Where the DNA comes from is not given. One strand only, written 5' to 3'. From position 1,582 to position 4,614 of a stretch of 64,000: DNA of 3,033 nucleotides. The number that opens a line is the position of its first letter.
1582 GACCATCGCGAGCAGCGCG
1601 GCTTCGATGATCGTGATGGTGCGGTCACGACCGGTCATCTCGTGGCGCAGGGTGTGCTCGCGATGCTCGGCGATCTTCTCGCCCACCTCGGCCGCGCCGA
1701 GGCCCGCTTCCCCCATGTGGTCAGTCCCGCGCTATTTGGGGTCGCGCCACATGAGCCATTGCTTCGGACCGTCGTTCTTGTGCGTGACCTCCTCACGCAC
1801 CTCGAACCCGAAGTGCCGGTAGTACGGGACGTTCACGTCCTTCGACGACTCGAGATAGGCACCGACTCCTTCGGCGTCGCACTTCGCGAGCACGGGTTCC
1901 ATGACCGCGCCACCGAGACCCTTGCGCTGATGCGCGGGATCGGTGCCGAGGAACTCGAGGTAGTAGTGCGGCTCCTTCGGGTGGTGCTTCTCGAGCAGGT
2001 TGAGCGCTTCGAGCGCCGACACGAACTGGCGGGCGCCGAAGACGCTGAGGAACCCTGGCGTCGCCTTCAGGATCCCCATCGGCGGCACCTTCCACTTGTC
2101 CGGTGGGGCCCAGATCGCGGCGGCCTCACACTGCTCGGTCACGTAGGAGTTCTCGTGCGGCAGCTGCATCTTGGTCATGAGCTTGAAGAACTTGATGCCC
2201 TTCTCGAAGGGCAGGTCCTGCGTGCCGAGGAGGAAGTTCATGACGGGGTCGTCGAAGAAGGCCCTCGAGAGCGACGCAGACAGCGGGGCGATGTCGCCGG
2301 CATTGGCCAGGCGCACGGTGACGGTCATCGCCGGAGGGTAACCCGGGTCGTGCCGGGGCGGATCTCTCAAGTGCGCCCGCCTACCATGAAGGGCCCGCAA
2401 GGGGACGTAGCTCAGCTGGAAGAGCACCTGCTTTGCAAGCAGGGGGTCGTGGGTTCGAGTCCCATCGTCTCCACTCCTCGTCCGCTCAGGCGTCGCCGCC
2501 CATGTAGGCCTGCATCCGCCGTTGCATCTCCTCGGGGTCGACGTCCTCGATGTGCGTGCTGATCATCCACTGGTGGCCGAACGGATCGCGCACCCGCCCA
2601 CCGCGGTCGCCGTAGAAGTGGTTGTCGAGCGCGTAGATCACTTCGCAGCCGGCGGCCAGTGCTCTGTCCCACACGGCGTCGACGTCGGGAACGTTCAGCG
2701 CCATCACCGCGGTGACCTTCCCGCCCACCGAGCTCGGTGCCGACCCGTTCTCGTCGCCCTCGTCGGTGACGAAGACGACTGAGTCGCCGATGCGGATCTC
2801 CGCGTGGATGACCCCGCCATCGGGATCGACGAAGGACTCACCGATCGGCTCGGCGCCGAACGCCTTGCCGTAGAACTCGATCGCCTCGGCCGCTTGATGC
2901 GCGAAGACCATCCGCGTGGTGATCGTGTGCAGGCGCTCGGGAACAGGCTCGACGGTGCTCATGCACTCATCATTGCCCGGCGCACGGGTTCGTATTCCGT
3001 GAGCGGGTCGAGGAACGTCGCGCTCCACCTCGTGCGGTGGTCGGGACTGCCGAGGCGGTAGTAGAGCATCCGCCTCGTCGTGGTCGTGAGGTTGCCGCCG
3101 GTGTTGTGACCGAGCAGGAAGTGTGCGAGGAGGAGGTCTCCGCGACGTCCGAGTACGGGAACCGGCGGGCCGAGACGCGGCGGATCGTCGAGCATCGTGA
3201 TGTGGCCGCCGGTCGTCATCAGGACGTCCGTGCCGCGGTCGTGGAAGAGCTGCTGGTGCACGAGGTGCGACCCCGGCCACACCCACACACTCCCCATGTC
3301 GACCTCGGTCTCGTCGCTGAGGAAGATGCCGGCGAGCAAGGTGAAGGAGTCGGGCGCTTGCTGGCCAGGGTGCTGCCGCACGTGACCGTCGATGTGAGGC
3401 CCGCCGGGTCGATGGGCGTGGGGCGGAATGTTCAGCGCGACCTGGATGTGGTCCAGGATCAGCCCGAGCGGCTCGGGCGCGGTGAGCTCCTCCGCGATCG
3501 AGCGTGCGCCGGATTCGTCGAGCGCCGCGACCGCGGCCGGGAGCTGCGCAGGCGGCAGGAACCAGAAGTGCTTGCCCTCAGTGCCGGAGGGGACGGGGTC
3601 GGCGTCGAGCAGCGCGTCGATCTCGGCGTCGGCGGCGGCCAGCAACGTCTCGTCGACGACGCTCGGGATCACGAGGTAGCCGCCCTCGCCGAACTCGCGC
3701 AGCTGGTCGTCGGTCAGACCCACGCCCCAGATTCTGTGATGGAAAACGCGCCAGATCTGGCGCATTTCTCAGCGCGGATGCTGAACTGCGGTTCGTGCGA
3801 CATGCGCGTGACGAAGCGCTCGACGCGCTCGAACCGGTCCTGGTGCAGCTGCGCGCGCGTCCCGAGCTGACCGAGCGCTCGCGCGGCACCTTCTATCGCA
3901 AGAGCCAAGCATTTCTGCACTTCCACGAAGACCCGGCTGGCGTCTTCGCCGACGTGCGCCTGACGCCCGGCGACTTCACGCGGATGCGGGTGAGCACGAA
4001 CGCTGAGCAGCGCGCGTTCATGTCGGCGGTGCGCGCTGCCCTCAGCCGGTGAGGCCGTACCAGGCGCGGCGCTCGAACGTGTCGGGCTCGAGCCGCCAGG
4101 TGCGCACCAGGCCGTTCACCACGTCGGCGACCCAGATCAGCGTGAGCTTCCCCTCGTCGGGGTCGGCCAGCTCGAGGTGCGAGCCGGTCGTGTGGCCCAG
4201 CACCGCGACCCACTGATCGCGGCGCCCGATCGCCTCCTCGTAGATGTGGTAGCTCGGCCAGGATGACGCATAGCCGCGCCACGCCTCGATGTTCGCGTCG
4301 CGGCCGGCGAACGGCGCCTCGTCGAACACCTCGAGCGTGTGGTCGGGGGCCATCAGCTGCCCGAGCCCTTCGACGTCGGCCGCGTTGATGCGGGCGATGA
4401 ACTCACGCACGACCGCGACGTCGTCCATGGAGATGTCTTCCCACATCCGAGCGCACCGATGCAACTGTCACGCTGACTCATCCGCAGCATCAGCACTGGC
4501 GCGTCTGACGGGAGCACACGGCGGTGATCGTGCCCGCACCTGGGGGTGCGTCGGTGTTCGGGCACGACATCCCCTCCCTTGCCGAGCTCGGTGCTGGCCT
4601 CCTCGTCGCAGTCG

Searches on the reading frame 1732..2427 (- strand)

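Call 79: search_protein_families(library=pfam, proteins=[window:1732-2427:-], max_evalue=0.00001)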
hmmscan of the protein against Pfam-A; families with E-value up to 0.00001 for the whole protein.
window:1732-2427:- (231 aa): 3 families
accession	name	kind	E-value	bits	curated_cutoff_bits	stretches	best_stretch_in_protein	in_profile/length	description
PF00583.31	Acetyltransf_1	-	1.6e-08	35.3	20.7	1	149-208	55-116/116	Acetyltransferase (GNAT) family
PF13673.13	Acetyltransf_10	-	3.2e-06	27.6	23.6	1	156-218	53-117/128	Acetyltransferase (GNAT) domain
PF13508.13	Acetyltransf_7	-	3.4e-06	27.8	27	1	154-210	29-84/84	Acetyltransferase (GNAT) domain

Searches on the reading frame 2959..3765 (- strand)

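Call 79: search_protein_families(library=pfam, proteins=[window:2959-3765:-], max_evalue=0.00001)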
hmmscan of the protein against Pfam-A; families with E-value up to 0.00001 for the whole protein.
window:2959-3765:- (268 aa): 1 family
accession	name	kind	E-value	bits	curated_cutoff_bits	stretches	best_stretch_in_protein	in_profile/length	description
PF05721.19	PhyH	-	4.5e-12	47.2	22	1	27-233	3-213/213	Phytanoyl-CoA dioxygenase (PhyH)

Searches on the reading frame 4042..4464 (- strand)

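Call 79: search_protein_families(library=pfam, proteins=[window:4042-4464:-], max_evalue=0.00001)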
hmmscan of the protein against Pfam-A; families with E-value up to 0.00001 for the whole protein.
window:4042-4464:- (140 aa): 2 families
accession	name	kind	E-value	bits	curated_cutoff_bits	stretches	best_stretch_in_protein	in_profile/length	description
PF12680.13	SnoaL_2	-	1.1e-09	39.2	27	1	19-120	1-99/102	SnoaL-like domain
PF14534.12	DUF4440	-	1.4e-06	29.1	25.2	1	17-112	3-99/107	Domain of unknown function (DUF4440)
